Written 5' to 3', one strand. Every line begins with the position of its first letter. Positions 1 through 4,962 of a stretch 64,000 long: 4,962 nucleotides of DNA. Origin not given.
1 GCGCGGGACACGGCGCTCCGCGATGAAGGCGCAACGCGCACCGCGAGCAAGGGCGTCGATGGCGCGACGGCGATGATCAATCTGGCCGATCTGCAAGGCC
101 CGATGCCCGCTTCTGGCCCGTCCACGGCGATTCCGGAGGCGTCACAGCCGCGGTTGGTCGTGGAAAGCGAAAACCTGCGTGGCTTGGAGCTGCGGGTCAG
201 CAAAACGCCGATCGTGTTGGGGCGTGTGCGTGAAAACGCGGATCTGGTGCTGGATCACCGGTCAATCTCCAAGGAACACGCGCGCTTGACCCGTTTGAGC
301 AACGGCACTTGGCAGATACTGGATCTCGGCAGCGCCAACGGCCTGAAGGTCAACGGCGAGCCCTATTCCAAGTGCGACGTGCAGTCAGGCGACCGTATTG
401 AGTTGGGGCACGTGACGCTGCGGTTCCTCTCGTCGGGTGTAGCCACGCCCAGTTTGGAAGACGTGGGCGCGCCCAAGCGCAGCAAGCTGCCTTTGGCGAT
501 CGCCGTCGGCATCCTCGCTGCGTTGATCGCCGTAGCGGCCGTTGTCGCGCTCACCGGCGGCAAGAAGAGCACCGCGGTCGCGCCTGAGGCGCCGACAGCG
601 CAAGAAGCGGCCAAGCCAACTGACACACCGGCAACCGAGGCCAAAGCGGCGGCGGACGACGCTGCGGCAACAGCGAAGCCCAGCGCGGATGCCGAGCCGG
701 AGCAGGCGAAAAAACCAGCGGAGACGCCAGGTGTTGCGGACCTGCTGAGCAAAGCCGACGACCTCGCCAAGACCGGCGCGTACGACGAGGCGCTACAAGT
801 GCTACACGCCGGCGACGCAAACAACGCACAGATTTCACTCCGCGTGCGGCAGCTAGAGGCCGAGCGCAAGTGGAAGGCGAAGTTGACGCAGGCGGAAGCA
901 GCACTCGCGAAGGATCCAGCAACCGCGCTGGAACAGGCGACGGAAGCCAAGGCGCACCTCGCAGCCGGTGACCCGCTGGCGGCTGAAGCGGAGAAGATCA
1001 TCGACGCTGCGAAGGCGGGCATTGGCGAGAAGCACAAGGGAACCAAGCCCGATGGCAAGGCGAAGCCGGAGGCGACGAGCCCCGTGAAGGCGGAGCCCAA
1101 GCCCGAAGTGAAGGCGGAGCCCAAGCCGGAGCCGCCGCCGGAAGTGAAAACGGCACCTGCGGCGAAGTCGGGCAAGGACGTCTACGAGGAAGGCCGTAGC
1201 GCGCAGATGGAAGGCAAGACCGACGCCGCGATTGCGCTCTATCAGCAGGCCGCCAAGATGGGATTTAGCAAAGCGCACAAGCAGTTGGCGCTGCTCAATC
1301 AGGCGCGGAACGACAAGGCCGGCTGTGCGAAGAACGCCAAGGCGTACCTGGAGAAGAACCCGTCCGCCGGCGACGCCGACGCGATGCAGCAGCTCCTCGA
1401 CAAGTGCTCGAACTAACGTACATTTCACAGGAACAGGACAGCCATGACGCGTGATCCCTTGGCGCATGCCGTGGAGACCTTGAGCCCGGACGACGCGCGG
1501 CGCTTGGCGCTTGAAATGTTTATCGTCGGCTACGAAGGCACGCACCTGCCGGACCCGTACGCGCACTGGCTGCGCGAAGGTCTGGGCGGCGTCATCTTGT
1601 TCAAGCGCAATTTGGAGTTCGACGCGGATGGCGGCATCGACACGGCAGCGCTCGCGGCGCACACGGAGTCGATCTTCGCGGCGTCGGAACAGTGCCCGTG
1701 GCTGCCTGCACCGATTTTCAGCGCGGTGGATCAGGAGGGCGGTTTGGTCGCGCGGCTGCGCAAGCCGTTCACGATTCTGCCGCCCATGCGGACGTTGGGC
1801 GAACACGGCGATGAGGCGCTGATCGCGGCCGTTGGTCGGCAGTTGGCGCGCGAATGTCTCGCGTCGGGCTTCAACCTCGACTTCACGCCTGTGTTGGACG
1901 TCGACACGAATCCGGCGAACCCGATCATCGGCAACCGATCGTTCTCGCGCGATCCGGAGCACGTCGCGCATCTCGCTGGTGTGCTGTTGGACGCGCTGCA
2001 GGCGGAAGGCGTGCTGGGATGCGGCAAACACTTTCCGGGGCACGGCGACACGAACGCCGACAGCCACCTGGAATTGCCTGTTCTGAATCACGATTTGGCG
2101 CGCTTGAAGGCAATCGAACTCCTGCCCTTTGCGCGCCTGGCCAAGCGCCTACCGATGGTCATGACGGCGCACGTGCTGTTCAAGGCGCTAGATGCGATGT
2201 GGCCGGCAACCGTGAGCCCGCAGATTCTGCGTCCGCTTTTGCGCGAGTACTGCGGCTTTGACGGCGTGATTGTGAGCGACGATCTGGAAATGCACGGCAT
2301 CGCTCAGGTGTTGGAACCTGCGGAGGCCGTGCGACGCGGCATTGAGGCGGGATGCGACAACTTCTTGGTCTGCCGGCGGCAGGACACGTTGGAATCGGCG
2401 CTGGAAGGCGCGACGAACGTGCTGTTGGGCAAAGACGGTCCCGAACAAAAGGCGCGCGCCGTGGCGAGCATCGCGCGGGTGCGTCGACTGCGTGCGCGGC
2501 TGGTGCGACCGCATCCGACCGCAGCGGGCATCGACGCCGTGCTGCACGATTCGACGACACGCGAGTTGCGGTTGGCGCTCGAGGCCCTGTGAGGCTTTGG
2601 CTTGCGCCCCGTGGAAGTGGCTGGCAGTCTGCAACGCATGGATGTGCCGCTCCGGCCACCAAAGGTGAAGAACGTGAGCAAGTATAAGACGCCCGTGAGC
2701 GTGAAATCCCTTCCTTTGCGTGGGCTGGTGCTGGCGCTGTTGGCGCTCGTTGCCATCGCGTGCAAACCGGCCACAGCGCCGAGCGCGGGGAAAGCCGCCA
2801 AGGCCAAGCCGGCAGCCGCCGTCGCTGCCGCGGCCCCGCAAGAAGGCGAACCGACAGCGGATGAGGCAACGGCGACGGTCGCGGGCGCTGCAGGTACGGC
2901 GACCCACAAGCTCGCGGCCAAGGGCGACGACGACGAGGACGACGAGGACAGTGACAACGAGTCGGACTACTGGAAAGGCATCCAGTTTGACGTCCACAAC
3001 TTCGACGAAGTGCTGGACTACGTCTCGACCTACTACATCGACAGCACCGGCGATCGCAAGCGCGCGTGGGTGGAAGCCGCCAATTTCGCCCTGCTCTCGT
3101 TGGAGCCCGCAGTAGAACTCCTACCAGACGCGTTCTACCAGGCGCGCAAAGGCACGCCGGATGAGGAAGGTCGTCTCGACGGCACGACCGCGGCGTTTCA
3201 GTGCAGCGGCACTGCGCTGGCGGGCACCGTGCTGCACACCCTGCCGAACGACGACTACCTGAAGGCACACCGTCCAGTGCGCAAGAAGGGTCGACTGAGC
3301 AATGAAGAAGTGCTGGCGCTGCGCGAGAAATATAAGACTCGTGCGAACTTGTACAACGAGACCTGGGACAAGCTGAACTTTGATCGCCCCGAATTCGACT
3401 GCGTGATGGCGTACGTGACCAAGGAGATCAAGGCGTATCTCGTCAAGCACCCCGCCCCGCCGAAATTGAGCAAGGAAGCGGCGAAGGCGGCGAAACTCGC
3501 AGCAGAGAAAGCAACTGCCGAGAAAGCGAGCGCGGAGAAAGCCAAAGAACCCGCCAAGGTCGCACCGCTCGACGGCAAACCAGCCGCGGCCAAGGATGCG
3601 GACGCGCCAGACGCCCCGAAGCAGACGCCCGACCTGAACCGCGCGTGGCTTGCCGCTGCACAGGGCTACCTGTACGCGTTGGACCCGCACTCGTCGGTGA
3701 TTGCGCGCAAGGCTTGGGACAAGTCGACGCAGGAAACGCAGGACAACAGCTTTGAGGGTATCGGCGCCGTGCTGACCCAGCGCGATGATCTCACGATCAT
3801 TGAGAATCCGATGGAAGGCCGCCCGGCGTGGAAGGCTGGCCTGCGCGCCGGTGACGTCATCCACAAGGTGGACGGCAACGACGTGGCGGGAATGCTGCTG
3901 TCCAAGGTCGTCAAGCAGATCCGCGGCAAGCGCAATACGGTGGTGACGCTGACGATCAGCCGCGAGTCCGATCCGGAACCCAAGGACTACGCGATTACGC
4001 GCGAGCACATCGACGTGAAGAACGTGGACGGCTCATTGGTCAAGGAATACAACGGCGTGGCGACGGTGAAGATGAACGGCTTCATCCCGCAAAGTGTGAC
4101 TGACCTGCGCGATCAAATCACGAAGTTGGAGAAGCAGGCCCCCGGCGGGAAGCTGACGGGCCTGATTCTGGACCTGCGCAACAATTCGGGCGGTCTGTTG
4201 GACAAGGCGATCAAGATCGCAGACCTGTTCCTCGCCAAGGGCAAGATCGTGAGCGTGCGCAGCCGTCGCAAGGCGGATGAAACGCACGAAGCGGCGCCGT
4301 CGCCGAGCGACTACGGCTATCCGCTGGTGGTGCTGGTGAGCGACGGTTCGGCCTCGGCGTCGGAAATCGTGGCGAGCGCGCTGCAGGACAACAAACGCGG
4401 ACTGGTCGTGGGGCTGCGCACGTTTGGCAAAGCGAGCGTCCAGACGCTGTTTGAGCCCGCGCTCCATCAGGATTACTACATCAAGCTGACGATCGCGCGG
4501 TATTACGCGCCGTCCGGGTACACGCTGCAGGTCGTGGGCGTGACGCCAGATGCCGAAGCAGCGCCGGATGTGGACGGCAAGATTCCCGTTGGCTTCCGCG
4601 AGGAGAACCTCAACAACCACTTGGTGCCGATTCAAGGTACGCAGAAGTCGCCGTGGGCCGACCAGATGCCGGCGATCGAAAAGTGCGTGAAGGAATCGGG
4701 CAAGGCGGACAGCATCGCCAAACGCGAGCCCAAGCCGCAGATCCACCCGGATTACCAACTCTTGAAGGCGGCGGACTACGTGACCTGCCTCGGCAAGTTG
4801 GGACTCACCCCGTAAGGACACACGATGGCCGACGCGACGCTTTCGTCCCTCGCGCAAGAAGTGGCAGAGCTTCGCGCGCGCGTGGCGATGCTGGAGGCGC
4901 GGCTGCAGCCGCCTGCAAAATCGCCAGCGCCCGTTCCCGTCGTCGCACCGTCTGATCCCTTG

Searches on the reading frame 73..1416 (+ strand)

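Call 9: search_protein_families(library=pfam, proteins=[window:73-1416:+], max_evalue=0.001)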
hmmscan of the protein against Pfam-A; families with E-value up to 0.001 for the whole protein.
window:73-1416:+ (447 aa): 2 families
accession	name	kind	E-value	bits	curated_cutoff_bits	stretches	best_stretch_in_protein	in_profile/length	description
PF00498.31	FHA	-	1.1e-15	58.2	20.7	1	48-112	2-67/67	FHA domain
PF16697.10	Yop-YscD_cpl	-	7.6e-13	49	33.2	1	36-119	8-91/94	Inner membrane component of T3SS, cytoplasmic domain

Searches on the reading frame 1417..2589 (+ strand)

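Call 42: search_protein_families(library=pfam, proteins=[window:1417-2589:+], max_evalue=0.0001)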
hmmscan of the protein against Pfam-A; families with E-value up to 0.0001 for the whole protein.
window:1417-2589:+ (391 aa): 1 family
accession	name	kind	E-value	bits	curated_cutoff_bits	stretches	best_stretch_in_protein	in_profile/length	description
PF00933.27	Glyco_hydro_3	-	1e-72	245.7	27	1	54-357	27-315/316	Glycosyl hydrolase family 3 N terminal domain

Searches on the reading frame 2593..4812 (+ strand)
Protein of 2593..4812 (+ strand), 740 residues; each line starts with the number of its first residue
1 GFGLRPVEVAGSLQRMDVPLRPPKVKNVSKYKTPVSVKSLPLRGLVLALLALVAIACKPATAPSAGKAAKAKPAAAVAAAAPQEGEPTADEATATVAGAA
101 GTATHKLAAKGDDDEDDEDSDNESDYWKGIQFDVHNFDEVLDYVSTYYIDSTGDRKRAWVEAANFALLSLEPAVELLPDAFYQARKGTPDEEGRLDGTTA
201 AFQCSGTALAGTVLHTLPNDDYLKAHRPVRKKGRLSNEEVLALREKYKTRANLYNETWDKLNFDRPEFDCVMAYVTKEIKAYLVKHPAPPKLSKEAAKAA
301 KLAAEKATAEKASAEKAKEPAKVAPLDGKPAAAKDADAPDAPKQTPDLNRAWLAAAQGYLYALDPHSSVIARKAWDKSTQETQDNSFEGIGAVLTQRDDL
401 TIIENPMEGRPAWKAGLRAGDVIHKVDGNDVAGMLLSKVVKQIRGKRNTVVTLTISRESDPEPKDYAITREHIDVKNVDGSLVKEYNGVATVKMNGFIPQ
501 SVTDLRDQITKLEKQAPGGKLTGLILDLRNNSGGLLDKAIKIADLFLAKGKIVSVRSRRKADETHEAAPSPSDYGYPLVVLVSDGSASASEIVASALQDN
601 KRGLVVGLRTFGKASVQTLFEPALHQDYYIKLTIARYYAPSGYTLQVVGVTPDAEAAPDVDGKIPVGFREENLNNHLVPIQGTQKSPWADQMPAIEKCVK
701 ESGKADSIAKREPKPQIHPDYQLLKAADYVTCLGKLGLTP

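Call 42: search_protein_families(library=pfam, proteins=[window:2593-4812:+], max_evalue=0.0001)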
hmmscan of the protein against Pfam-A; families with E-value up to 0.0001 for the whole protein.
window:2593-4812:+ (740 aa): 4 families
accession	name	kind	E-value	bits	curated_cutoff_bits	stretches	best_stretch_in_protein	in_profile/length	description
PF03572.23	Peptidase_S41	-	1.7e-44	151.7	24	1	489-655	2-164/165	Peptidase family S41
PF00595.29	PDZ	-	6.9e-10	39.6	23.2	1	388-455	10-80/81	PDZ domain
PF17820.7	PDZ_6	-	8.5e-10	38.7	27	1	402-457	1-54/54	PDZ domain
PF13180.12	PDZ_2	-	1.1e-07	32.5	27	1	390-461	3-73/80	PDZ domain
